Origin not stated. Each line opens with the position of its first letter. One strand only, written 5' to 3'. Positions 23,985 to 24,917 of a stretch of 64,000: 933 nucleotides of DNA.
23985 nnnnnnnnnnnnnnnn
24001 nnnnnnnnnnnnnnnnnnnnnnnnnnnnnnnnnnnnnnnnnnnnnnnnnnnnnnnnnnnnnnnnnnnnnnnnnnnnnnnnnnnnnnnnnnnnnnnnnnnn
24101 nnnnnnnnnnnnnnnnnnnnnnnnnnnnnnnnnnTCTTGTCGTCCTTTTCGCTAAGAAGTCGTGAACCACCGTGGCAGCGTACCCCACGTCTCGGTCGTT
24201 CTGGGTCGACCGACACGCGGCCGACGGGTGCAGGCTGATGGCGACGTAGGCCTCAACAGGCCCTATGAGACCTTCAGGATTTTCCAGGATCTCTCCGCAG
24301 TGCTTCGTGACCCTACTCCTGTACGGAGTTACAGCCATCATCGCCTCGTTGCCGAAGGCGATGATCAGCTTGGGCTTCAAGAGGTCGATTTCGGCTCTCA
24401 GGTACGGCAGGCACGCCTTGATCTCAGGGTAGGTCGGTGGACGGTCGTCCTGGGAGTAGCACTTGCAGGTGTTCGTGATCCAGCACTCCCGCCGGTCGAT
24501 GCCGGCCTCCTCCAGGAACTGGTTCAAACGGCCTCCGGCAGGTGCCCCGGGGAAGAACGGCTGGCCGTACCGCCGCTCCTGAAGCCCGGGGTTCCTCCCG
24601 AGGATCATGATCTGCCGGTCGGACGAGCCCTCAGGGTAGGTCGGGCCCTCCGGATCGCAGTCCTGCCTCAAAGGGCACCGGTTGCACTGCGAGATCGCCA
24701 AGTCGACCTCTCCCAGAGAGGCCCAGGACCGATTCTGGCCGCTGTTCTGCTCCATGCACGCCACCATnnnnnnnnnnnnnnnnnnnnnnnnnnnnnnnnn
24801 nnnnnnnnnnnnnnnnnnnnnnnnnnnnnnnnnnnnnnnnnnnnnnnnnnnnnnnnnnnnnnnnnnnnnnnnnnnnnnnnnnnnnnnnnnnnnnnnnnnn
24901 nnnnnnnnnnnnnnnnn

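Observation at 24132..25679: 5'-3' exonuclease (FEN) fused to a family-4-type UDG domain carrying a GRNPG active-site variant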

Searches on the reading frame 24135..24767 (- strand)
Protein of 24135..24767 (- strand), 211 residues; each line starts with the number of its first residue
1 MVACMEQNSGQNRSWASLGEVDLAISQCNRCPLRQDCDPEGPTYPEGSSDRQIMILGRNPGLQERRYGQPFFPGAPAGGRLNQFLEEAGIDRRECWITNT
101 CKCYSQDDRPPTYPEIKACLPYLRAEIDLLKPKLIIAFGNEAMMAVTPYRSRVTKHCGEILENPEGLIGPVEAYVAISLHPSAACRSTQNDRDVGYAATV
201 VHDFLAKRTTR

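Call 7: search_solved_structures(query=window:24135-24767:-, max_evalue=0.01, show_alignments=5)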
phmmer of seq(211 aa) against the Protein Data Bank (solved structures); distinct sequences matched with E-value up to 0.01: 29.
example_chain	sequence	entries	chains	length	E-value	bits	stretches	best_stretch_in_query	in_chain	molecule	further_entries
6l6s_A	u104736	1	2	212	1.1e-19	74.3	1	16-200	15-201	Phage SPO1 DNA polymerase-related protein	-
6l5a_A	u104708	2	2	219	1.3e-19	74.1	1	16-200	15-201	Uracil DNA glycosylase superfamily protein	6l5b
6ajq_A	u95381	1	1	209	1.5e-19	73.9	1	16-200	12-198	Uracil DNA glycosylase superfamily protein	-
8iiq_A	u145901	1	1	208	1.7e-19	73.7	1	16-200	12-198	Type-4 uracil-DNA glycosylase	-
6ajs_A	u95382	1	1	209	1.7e-19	73.7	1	16-200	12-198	Uracil DNA glycosylase superfamily protein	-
6ioc_A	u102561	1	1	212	1.7e-19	73.7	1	16-200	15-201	Phage SPO1 DNA polymerase-related protein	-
8iip_A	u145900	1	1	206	1.7e-19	73.7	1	16-200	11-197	Type-4 uracil-DNA glycosylase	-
8iio_A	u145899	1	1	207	1.7e-19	73.7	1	16-200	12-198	Type-4 uracil-DNA glycosylase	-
8iim_A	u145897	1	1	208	1.9e-19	73.5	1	16-200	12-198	Type-4 uracil-DNA glycosylase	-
8iij_A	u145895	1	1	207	2e-19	73.5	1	16-200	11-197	Type-4 uracil-DNA glycosylase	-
6ajo_A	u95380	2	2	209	2e-19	73.5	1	16-200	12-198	Uracil DNA glycosylase superfamily protein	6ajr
8iin_A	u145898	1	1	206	2e-19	73.4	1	16-200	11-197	Type-4 uracil-DNA glycosylase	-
6iod_A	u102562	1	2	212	2.1e-19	73.4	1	16-200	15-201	Phage SPO1 DNA polymerase-related protein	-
8iie_A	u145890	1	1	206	2.1e-19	73.4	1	16-200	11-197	Type-4 uracil-DNA glycosylase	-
8iil_A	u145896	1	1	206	2.1e-19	73.4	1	16-200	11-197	Type-4 uracil-DNA glycosylase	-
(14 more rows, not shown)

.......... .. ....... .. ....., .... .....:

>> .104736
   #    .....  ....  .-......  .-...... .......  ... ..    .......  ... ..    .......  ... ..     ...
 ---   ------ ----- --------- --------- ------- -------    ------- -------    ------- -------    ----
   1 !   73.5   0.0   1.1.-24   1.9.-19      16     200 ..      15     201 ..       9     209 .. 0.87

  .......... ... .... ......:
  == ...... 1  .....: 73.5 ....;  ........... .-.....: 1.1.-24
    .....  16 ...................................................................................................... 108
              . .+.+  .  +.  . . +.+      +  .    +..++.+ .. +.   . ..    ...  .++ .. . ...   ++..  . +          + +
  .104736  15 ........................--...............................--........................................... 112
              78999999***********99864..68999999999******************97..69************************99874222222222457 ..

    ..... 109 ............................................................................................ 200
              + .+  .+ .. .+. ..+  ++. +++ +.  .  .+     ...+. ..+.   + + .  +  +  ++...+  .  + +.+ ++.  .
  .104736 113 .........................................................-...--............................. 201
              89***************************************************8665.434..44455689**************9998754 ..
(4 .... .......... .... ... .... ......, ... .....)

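Call 39: search_dna_similar(query=window:24135-24746:-, collection=phages, mode=protein, max_rows=40, max_evalue=0.001)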
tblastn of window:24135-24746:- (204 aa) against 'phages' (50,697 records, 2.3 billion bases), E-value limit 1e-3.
Records with a match: 55; places in all: 55; records where one place covers at least 80% of the query: 11.
Best place of each record, by identity: <60% 55.
By first word of the organism name: Bacillus 23; Bacteriophage 12; Pseudomonas 9; Caudoviricetes 2; Lysinibacillus 2; Microcystis 1; Yersinia 1; Stutzerimonas 1; uncultured 1; Exiguobacterium 1; and 2 more.
By host as written in the record: - 16; Bacillus subtilis 4; Lysinibacillus fusiformis 2; Bacillus cereus BGSC 6E1 2; Bacillus cereus 2; Bacillus subtilis W-23-S(r); Bacillus licheniformis ATCC 9945a 2; Bacillus cereus HER1399 2; Pseudomonas fluorescens ATCC 13525 2; and 20 more.
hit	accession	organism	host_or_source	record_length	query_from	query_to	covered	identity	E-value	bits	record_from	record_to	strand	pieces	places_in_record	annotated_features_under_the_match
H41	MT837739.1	Bacteriophage sp.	human fecal samples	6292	8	203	96%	28.9%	4e-14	76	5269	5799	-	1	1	record has no annotation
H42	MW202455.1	Caudoviricetes sp.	Manatee Spring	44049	21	179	78%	35.6%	2e-18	88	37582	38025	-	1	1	DNA polymerase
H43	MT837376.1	Bacteriophage sp.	human fecal samples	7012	8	201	95%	28.2%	5e-13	72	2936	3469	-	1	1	record has no annotation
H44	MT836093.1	Bacteriophage sp.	human fecal samples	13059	9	187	88%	30.2%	2e-14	76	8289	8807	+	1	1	record has no annotation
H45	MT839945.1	Bacteriophage sp.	human fecal samples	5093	8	201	95%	27.6%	3e-11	67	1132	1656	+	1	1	record has no annotation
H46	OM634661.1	Bacillus phage vB_BauM_KLEB27-3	Bacillus australimaris sKR4M-27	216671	14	200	92%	27.8%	7e-11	66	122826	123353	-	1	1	uracil-DNA glycosylase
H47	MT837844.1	Bacteriophage sp.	human fecal samples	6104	16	199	90%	28.1%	1e-13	74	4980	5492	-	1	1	record has no annotation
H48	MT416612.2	Bacillus phage YungSlug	Bacillus thuringiensis kurstaki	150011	21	204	90%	26.8%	5e-11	67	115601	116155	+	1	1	DNA polymerase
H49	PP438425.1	Microcystis phage Mel-JY34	Microcystis elabens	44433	20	179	78%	30.6%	1e-9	63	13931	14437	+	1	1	DNA polymerase | hypothetical protein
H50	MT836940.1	Bacteriophage sp.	human fecal samples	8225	4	136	65%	36.6%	2e-12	71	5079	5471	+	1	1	record has no annotation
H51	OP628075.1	Lysinibacillus phage vB_LfM_LysYB1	Lysinibacillus fusiformis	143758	21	183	80%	29.8%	6e-11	67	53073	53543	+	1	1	DNA polymerase family A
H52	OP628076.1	Lysinibacillus phage vB_LfM_LysYB2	Lysinibacillus fusiformis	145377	21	183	80%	29.8%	6e-11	67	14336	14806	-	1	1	DNA polymerase family A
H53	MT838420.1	Bacteriophage sp.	human fecal samples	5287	16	183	82%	28.8%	8e-10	63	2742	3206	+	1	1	record has no annotation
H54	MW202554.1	Caudoviricetes sp.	Manatee Spring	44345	21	179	78%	30.4%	2e-8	59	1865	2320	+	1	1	DNA polymerase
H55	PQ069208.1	Bacillus phage S4-1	Bacillus sp. S4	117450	20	179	78%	30.0%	5e-11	67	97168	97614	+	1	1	record has no annotation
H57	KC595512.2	Bacillus phage JL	Bacillus cereus BGSC 6E1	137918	20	156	67%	35.0%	1e-14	77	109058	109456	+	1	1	DNA polymerase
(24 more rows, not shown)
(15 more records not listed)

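Call 40: get_annotated_region(hit=H42, flank=3000)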
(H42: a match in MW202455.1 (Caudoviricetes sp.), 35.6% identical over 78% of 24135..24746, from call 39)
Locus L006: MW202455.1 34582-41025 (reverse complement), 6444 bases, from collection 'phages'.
description: Myoviridae sp. isolate ctfzr933, complete genome.
organism: Caudoviricetes sp. (NCBI taxid 2832643)
taxonomy: Viruses; Duplodnaviria; Heunggongvirae; Uroviricota; Caudoviricetes
host: -; source: Manatee Spring; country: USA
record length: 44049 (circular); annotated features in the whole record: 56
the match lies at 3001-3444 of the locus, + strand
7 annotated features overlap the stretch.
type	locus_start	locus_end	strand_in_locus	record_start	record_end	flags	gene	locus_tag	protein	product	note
CDS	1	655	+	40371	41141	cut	-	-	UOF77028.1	pyrimidine hmase synthase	-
CDS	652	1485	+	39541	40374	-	-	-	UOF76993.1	thymidylate synthase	-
CDS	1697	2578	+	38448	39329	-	-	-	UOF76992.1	dan ligase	-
CDS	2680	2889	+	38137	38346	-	-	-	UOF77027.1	hypothetical protein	-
CDS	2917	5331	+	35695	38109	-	-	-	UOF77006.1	DNA polymerase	-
CDS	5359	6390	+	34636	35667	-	-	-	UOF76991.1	pD-(D/E)xk nuclease superfamily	-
CDS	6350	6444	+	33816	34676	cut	-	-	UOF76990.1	AAA domain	-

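Call 41: get_annotated_region(hit=H57, flank=3000)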
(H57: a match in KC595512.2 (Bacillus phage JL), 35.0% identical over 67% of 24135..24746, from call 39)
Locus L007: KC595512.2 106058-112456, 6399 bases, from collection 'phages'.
description: Bacillus phage JL, complete genome.
organism: Bacillus phage JL (NCBI taxid 1296655)
taxonomy: Viruses; Duplodnaviria; Heunggongvirae; Uroviricota; Caudoviricetes; Herelleviridae; Spounavirinae; Siminovitchvirus; Siminovitchvirus JL
host: Bacillus cereus BGSC 6E1; source: soil; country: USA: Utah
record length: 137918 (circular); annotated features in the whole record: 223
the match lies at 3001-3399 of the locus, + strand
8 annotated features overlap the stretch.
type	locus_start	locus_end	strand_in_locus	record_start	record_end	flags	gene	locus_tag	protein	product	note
CDS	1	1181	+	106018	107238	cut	-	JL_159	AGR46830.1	thymidylate synthase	gp159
CDS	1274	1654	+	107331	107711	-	-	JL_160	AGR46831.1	hydrolase-like protein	gp160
CDS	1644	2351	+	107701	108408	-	-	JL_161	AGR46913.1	DNA replication protein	gp161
CDS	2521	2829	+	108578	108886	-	-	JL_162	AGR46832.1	histone family protein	gp162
CDS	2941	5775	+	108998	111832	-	-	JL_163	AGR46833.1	DNA polymerase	gp163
CDS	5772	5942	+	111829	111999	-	-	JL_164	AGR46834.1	hypothetical protein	gp164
CDS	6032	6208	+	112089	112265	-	-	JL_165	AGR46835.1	hypothetical protein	gp165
CDS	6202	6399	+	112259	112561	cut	-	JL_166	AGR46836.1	hypothetical protein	gp166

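Call 42: get_annotated_region(hit=H41, flank=3000)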
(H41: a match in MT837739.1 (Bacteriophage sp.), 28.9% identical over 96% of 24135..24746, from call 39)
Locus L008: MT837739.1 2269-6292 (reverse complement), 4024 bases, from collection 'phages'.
description: UNVERIFIED: Bacteriophage sp. clone scaffold_5629 genomic sequence.
organism: Bacteriophage sp. (NCBI taxid 38018)
taxonomy: Viruses
host: -; source: human fecal samples; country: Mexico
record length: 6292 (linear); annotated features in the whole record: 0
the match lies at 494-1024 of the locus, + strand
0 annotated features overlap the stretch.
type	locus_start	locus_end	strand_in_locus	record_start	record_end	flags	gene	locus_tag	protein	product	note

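Call 49: search_protein_representatives(protein=window:24135-24746:-)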
Query: 204 residues. Proteins with E-value up to 0.001 (for the whole library): 18712; up to 1e-10: 4485; up to 1e-30: 19. The best 150 are listed.
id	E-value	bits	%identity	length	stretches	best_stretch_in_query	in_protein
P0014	4.2e-71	255.4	59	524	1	6-201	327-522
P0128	1.1e-62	228.0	52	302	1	11-200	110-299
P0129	1.4e-61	224.3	56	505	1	7-200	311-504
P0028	2.5e-61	223.5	55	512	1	9-201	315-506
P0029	7.3e-56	205.6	52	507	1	9-201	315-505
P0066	1.0e-55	205.1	52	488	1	7-199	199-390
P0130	1.2e-52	195.1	49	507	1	13-201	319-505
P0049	6.3e-52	192.8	53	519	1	5-201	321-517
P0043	6.5e-51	189.5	48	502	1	8-202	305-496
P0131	7.5e-50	186.0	49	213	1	13-188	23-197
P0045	8.1e-45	169.5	44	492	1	6-201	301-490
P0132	2.2e-44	168.1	44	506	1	9-201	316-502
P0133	1.2e-43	165.7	51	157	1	47-199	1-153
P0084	3.9e-42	160.8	46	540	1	8-182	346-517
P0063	1.4e-39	152.5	45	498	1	9-198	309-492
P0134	5.9e-39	150.4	44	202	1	12-201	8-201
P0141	2.9e-26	108.9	42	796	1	13-156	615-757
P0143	4.4e-25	105.0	42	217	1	18-182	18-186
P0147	3.4e-24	102.1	39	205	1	18-199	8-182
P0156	9.5e-23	97.4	47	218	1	19-138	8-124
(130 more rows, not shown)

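Call 60: find_encoding_contigs(protein=P0143, flank=8000, max_places=2)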
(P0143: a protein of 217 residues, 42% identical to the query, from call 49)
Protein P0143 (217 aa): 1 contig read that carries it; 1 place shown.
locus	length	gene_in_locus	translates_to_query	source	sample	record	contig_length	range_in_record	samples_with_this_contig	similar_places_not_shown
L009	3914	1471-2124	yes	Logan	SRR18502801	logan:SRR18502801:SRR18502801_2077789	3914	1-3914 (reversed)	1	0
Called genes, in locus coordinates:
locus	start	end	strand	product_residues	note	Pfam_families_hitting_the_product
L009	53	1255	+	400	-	PF13177:DNA_pol3_delta2, PF13191:AAA_16 (weak), PF13401:AAA_22 (weak), PF00004:AAA (weak), PF22608:DNAX_ATPase_lid, PF12169:DNA_pol3_gamma3 (weak)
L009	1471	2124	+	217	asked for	PF03167:UDG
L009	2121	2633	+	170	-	PF05063:MT-A70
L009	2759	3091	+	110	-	-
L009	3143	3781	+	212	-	-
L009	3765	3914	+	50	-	?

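Call 61: find_encoding_contigs(protein=P0141, flank=8000, max_places=2)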
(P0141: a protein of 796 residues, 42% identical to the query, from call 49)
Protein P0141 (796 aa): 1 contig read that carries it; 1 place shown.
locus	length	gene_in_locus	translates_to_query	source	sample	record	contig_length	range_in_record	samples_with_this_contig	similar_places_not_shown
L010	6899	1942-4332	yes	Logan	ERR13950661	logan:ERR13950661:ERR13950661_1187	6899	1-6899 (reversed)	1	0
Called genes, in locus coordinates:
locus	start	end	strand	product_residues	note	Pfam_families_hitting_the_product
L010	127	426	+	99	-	-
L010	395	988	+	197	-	-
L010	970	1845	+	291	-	-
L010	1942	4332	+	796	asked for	PF01612:DNA_pol_A_exo1, PF00476:DNA_pol_A, PF03167:UDG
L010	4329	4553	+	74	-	-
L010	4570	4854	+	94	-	-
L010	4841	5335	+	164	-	-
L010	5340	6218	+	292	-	-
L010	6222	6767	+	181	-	-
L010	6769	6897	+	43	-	?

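Call 62: find_encoding_contigs(protein=P0147, flank=8000, max_places=2)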
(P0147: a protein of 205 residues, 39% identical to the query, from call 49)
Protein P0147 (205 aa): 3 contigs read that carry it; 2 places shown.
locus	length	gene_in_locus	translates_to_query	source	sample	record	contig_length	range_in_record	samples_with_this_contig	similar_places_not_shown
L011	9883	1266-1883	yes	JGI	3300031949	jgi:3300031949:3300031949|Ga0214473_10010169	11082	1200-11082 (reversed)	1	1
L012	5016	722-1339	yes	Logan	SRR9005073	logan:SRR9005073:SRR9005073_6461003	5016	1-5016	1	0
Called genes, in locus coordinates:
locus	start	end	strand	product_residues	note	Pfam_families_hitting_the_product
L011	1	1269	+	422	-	?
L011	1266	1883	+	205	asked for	PF03167:UDG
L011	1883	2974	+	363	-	PF01807:Zn_ribbon_DnaG (weak)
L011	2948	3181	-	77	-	-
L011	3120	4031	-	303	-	-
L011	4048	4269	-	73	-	-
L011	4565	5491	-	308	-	PF13230:GATase_4 (faint), PF13522:GATase_6, PF13537:GATase_7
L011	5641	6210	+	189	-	-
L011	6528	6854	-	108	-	PF11171:DUF2958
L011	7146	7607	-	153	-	-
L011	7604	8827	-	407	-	PF13522:GATase_6, PF13537:GATase_7 (weak)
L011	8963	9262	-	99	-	-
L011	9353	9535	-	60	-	-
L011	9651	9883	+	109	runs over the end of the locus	-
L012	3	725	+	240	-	?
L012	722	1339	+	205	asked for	PF03167:UDG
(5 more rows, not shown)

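Call 63: find_encoding_contigs(protein=P0156, flank=8000, max_places=2)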
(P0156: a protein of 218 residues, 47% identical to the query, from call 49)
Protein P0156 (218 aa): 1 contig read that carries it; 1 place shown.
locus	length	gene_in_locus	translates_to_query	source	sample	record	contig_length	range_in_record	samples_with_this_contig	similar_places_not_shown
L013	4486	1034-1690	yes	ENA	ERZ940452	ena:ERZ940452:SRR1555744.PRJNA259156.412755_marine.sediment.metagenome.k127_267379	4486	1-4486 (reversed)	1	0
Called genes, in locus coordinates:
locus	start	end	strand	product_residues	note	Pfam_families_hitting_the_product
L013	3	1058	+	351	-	?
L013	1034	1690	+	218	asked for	PF03167:UDG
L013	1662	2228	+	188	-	-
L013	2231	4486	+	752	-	?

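Call 64: search_protein_families(library=pfam, proteins=[L011:1-1269:+, L013:3-1058:+, L013:2231-4486:+, L013:1662-2228:+, L010:970-1845:+, L010:5340-6218:+, L009:3143-3781:+], max_evalue=0.001)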
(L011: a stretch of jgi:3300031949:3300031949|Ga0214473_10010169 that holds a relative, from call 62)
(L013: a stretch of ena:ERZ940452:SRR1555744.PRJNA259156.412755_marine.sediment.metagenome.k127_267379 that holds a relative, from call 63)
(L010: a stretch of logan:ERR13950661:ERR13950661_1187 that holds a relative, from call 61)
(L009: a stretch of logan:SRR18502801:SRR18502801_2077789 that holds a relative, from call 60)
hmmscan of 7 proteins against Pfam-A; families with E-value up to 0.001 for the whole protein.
L011:1-1269:+ (422 aa): 1 family
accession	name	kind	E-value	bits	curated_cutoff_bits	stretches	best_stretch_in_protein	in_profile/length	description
PF03796.21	DnaB_C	-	5.6e-22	78.8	27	1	163-349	2-185/255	DnaB-like helicase C terminal domain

L013:3-1058:+ (351 aa): 2 families
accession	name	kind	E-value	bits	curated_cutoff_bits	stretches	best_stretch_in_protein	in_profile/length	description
PF00271.37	Helicase_C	-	8.1e-09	36.2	23.5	1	184-279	5-109/110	Helicase conserved C-terminal domain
PF00176.29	SNF2-rel_dom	-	1.4e-08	34.6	24.9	1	5-134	132-250/290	SNF2-related domain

L013:2231-4486:+ (752 aa): 3 families
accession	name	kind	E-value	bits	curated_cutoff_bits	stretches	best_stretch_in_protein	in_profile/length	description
PF13597.11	NRDD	-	1.8e-18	67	26.2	1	550-730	54-208/562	Anaerobic ribonucleoside-triphosphate reductase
PF05204.19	Hom_end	-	7e-07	29.8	21.1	1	415-461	14-61/110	Homing endonuclease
PF14528.11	LAGLIDADG_3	-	4.1e-05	24.2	22.5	0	416-463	4-53/82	LAGLIDADG-like domain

L013:1662-2228:+ (188 aa): 0 families

L010:970-1845:+ (291 aa): 0 families

L010:5340-6218:+ (292 aa): 0 families

L009:3143-3781:+ (212 aa): 0 families

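Call 71: find_encoding_contigs(protein=P0131, flank=8000, max_places=2)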
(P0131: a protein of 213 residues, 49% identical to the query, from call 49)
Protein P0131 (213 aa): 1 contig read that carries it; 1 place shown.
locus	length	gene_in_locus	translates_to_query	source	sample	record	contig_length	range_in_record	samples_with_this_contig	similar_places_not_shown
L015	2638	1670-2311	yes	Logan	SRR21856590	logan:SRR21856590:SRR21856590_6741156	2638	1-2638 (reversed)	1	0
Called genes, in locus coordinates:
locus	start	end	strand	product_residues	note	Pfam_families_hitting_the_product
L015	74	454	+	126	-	-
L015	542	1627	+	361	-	-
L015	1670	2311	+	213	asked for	PF03167:UDG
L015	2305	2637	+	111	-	?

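Call 72: find_encoding_contigs(protein=P0134, flank=8000, max_places=2)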
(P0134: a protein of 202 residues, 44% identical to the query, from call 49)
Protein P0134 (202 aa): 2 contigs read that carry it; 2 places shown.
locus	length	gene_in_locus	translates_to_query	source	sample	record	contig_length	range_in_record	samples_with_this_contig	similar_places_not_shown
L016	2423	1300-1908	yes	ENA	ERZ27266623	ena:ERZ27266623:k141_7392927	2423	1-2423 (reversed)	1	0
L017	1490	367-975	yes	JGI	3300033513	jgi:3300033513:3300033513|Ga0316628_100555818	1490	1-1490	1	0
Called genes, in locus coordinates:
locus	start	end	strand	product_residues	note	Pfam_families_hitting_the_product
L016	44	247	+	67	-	-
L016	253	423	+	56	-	-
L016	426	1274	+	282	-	-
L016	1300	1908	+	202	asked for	PF03167:UDG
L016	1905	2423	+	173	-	?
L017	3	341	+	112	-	?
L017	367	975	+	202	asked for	PF03167:UDG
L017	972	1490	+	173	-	?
